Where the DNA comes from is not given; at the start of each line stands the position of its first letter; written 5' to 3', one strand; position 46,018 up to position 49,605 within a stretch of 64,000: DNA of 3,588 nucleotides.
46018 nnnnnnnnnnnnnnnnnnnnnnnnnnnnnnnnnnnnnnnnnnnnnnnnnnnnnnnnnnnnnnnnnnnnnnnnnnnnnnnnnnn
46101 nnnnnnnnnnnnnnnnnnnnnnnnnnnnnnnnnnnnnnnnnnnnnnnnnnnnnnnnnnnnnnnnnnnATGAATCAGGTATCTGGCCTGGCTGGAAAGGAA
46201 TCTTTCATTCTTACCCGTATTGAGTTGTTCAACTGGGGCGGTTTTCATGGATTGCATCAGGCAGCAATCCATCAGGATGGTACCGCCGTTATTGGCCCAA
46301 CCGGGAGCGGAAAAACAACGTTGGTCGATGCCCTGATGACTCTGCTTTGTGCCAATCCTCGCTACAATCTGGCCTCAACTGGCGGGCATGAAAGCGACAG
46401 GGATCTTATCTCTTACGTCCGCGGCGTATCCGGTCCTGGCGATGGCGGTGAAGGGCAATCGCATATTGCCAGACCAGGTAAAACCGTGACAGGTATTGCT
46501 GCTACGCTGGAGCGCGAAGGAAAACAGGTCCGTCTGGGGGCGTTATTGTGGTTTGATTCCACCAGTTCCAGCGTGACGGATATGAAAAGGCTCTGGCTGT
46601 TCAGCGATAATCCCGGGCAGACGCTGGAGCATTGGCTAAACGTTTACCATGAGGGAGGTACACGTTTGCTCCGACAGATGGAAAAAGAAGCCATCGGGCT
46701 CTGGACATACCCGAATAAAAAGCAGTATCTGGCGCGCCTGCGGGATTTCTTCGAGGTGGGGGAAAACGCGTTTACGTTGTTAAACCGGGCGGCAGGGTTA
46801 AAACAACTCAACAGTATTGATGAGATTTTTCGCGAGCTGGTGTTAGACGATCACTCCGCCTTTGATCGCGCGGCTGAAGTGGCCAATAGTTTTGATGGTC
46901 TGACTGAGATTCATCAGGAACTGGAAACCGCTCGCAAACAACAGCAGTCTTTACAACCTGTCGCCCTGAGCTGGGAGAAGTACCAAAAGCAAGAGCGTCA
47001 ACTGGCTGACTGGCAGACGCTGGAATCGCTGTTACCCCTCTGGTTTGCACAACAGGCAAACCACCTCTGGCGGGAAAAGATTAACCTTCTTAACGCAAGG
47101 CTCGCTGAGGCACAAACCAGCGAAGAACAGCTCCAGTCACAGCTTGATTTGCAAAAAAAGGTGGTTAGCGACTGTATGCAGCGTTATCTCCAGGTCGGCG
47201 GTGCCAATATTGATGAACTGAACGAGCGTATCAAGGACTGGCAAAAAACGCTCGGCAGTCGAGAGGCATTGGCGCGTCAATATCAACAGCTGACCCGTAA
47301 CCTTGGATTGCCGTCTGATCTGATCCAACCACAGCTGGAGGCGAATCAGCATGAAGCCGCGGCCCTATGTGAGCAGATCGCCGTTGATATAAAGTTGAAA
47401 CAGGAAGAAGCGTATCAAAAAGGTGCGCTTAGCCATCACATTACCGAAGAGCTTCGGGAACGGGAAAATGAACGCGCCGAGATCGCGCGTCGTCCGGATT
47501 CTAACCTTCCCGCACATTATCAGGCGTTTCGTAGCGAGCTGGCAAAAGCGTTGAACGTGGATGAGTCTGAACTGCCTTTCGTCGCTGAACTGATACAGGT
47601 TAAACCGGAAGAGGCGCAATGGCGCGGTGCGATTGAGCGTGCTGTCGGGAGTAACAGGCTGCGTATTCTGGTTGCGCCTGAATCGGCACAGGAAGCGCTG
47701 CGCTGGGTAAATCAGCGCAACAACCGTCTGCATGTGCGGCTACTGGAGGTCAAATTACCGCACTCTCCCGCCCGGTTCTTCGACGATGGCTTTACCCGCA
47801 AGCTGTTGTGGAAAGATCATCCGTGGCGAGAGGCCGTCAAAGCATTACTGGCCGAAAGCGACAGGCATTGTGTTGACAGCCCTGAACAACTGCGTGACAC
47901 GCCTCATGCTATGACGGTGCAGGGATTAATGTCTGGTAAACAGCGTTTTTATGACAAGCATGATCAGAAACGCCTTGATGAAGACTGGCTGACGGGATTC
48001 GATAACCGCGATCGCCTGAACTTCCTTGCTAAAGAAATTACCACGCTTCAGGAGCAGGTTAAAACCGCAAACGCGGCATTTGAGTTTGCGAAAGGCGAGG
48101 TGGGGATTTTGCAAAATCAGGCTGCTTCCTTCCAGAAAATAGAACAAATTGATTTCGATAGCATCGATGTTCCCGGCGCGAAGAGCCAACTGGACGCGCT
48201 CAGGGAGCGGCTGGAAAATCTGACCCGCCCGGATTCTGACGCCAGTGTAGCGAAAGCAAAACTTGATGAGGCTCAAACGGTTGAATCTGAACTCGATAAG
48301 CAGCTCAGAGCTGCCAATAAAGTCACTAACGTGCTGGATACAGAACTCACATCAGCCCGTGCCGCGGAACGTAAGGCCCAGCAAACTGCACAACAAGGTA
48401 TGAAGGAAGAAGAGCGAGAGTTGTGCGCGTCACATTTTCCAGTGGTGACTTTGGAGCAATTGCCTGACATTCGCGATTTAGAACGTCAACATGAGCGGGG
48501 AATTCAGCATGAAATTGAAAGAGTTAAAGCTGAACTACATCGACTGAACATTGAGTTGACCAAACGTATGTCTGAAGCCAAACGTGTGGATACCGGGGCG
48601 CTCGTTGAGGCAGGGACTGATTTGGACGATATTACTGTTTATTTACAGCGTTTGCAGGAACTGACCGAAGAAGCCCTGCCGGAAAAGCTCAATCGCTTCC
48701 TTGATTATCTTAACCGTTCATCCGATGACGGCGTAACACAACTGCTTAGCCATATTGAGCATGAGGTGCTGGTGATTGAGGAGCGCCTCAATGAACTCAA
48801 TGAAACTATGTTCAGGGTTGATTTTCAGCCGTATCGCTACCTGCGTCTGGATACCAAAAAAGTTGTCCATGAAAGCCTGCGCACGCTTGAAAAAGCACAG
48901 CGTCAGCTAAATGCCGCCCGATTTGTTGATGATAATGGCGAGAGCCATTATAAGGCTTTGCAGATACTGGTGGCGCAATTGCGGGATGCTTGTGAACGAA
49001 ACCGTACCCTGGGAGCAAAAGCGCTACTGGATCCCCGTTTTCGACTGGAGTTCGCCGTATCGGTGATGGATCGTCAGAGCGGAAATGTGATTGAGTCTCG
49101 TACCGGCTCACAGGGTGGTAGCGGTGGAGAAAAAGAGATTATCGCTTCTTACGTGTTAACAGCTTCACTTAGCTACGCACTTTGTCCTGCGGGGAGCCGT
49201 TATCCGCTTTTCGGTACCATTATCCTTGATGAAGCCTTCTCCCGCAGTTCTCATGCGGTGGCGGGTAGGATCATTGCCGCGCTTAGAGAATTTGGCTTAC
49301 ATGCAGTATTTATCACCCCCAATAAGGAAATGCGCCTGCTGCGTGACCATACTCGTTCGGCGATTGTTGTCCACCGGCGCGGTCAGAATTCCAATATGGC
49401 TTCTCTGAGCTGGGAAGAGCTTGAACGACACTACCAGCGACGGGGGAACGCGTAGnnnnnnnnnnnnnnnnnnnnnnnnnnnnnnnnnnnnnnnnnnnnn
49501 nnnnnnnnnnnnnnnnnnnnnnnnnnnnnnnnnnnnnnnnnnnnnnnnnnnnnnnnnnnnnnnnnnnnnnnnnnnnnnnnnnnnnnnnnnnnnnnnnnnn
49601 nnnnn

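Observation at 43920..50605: Complete four-gene Wadjet (JetABCD) SMC-like anti-plasmid system next to glcA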

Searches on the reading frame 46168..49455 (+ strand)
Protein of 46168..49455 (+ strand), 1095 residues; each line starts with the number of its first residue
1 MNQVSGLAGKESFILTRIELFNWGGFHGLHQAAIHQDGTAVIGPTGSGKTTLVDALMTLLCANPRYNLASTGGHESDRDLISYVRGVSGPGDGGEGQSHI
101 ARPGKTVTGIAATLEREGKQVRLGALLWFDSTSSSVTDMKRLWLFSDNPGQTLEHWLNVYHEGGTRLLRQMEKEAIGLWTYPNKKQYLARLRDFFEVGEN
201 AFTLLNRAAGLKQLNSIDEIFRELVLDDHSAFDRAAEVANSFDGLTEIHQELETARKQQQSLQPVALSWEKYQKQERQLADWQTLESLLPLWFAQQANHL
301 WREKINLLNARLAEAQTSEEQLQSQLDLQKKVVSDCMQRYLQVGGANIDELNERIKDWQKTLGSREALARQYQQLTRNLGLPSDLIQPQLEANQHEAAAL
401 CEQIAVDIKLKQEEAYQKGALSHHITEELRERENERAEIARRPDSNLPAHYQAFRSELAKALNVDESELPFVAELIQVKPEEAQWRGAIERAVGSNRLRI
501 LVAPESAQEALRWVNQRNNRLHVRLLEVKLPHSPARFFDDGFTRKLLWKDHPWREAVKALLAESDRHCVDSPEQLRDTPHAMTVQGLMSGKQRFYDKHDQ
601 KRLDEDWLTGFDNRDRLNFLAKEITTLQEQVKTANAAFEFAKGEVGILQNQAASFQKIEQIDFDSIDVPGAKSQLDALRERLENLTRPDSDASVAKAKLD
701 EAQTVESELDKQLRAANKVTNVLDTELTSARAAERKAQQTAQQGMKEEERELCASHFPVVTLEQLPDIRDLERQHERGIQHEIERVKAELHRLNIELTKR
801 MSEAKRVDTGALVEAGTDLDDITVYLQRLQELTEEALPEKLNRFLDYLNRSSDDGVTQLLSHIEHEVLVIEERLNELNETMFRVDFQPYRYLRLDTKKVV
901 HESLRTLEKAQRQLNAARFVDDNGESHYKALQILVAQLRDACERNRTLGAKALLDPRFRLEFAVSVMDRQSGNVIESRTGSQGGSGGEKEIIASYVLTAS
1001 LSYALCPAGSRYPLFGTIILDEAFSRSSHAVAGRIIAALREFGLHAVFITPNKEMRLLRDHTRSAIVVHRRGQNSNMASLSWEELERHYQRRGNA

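Call 3: search_protein_families(proteins=[window:46168-49455:+], library=padloc)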
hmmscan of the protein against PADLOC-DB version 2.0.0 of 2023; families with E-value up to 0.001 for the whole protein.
window:46168-49455:+ (1095 aa): 16 families
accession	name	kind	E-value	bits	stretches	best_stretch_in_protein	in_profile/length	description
PDLC00511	JetC1|JetC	-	0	1623.8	1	3-1093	6-1097/1108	DUF3584 domain; MukB-like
PDLC00518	JetC1|JetC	-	2.6e-181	603.1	1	10-1089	13-1106/1112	DUF3584 domain; MukB-like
PDLC00512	JetC1|JetC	-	5.5e-146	486.3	1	11-1092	16-1120/1123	DUF3584 domain; MukB-like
PDLC00517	JetC1|JetC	-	8.9e-109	363.4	1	14-1071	21-1101/1119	DUF3584 domain; MukB-like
PDLC00514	JetC1|JetC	-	3.8e-86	287.9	1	10-1072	5-1083/1117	DUF3584 domain; MukB-like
PDLC00519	JetC1|JetC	-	7.8e-56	187.9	1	15-1086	4-1091/1097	DUF3584 domain; MukB-like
PDLC00509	JetC1|JetC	-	1.8e-50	170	1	13-1087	13-1139/1158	DUF3584 domain; MukB-like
PDLC00505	JetC1|JetC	-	3.1e-28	96.4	1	13-891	7-889/1118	DUF3584 domain; MukB-like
PDLC00513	JetC1|JetC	-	1.8e-19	67.3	2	207-1055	207-1077/1140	DUF3584 domain; MukB-like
PDLC00503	JetC1|JetC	-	4.7e-14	49.4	2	15-87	4-76/1146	DUF3584 domain; MukB-like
PDLC00507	JetC1|JetC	-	1.8e-11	41.2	1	418-922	489-971/1215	DUF3584 domain; MukB-like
PDLC04135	mad3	-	2.3e-07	28.7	1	15-362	2-226/374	mads_3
PDLC04140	mad8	-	5e-07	27.5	0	39-67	30-61/314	mads_8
PDLC02913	ATPase_I-A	-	5.6e-05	20.5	1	8-60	47-98/508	-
PDLC00299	PtuA1|PtuA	-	0.00012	19.2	1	2-60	42-99/535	AAA ATPase domain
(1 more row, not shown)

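Call 4: search_protein_families(proteins=[window:46168-49455:+], library=ncbifam)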
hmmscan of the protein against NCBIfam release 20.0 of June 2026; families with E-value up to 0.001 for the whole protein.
window:46168-49455:+ (1095 aa): 1 family
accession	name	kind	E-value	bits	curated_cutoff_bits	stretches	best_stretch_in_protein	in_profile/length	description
TIGR02168.1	SMC_prok_B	equivalog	1.2e-09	36.5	567.35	1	212-911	260-983/1181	chromosome segregation protein SMC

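Call 5: search_solved_structures(query=window:46168-49455:+, show_alignments=0)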
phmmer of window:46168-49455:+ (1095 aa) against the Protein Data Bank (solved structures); distinct sequences matched with E-value up to 0.001: 4.
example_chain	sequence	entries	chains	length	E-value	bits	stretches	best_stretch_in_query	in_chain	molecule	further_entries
8as8_A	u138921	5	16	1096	0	2413.1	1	1-1095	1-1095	JetC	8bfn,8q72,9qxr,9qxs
9qxt_A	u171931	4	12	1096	0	2371.8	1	1-1095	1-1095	JetC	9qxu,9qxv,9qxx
8dk2_C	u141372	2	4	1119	0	1567.1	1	10-1092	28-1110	JetC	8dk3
8dk1_C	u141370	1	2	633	2.2e-289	966.3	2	790-1092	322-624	JetC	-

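Call 57: profile_search(protein=window:46168-49455:+)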
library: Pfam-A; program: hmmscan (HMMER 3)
A. the first sequence (1095 residues): domains with independent E <= 10: 22; with E <= 0.001: 2
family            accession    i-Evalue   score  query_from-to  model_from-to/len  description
AAA_29            PF13555.12    8.8e-20    70.7      15-72          1-60/61  P-loop containing region of AAA domain
SbcC_Walker_B     PF13558.12    2.9e-17    63.1     952-1040        2-89/90  SbcC/RAD50-like, Walker B motif
SMC_N             PF02463.25     0.0046    16.8      15-62          2-50/220  RecF/RecN/SMC N terminal domain
AAA_21            PF13304.12      0.028    14.9      39-87          2-52/304  AAA domain, putative AbiEii toxin, Type IV TA system
AAA_22            PF13401.12      0.028    15.2      39-67          8-37/130  AAA domain
ABC_tran          PF00005.33      0.088    13.9      39-60         14-35/137  ABC transporter
AAA_16            PF13191.12        0.1    13.5      39-63         27-51/167  AAA ATPase domain
DUF745            PF05335.18       0.12    12.5     895-948        73-126/183  Protein of unknown function (DUF745)
AAA_15            PF13175.12       0.14    12.2      17-67          5-54/374  AAA ATPase domain
DUF87             PF01935.23       0.16    12.5      39-65         26-52/220  Helicase HerA, central domain
ATP_bind_1        PF03029.23       0.22    11.7      41-61          1-21/240  Conserved hypothetical ATP binding protein
NACHT             PF05729.18       0.22    11.8      40-60          4-24/167  NACHT domain
DO-GTPase2        PF19993.5        0.31    11.1      40-63          4-27/226  Double-GTPase 2
AAA_5             PF07728.20       0.42    11.0      41-67          4-31/139  AAA domain (dynein-related subfamily)
MukB              PF04310.18       0.92     9.6      18-63          9-53/226  MukB N-terminal
GTP_EFTU          PF00009.33        1.1     9.3      40-60          7-27/188  Elongation factor Tu GTP binding domain
AAA_33            PF13671.12        1.2     9.9      41-58          4-21/143  AAA domain
AAA_18            PF13238.12        2.1     9.3      41-60          3-22/128  AAA domain
AAA_28            PF13521.12        2.5     8.7      40-57          3-20/164  AAA domain
DUF6074           PF19551.4         2.9     8.6     295-342        30-77/83  Family of unknown function (DUF6074)
AAA_21            PF13304.12        3.9     7.9     146-261        77-192/304  AAA domain, putative AbiEii toxin, Type IV TA system
ArdA              PF07275.16        8.2     7.5     597-651        47-88/155  Antirestriction protein (ArdA)

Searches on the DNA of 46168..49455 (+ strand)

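Call 24: search_dna_similar(query=window:46168-49455:+, collection=ecoli_genomes, mode=distant, max_rows=40, rows=spread)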
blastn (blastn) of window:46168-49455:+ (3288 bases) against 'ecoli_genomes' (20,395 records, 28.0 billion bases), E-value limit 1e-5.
Records with a match: 8; places in all: 8; records where one place covers at least 80% of the query: 8.
Genomes with a match: 8 of 5426; with a place that covers at least 80% of the query: 8. Places per genome that has any: lowest 1, median 1, highest 1. On chromosomes: 8 places; on plasmids: 0.
Best place of each record, by identity: >=99% 7; 95-99% 1.
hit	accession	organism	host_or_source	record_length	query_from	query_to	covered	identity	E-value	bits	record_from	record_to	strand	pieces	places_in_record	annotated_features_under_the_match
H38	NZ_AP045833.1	Escherichia coli strain wlxctx60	Ursus thibetanus japonicus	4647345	1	3288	100%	100.0%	0e+0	5930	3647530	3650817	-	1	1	SbcC/MukB-like Walker B domain-containing protein | ATP-binding protein | DUF4194 domain-containing protein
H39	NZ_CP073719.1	Escherichia coli strain CX12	-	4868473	1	3288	100%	99.9%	0e+0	5921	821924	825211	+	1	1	SbcC/MukB-like Walker B domain-containing protein | ATP-binding protein | DUF4194 domain-containing protein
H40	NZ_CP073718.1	Escherichia coli strain CX08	-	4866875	1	3288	100%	99.9%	0e+0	5921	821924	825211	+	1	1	SbcC/MukB-like Walker B domain-containing protein | ATP-binding protein | DUF4194 domain-containing protein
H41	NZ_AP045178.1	Escherichia coli strain JNEC-KY202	Homo sapiens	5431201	1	3288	100%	99.9%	0e+0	5921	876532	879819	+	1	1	SbcC/MukB-like Walker B domain-containing protein | ATP-binding protein | DUF4194 domain-containing protein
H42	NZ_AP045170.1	Escherichia coli strain JNEC-KY174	Homo sapiens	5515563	1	3288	100%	99.9%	0e+0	5921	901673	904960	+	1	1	SbcC/MukB-like Walker B domain-containing protein | ATP-binding protein | DUF4194 domain-containing protein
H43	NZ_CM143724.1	Escherichia coli strain CFIAFB20190167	food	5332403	1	3288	100%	99.9%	0e+0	5921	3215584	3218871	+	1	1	SbcC/MukB-like Walker B domain-containing protein | ATP-binding protein | DUF4194 domain-containing protein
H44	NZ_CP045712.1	Escherichia coli strain FHI_NMBU_11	Homo sapiens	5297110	1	3288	100%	99.9%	0e+0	5912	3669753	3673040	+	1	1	SbcC/MukB-like Walker B domain-containing protein | ATP-binding protein | DUF4194 domain-containing protein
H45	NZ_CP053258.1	Escherichia coli strain GF4-3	Guinea fowl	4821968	1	3288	100%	98.4%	0e+0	5696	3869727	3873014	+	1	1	SbcC/MukB-like Walker B domain-containing protein | ATP-binding protein | DUF4194 domain-containing protein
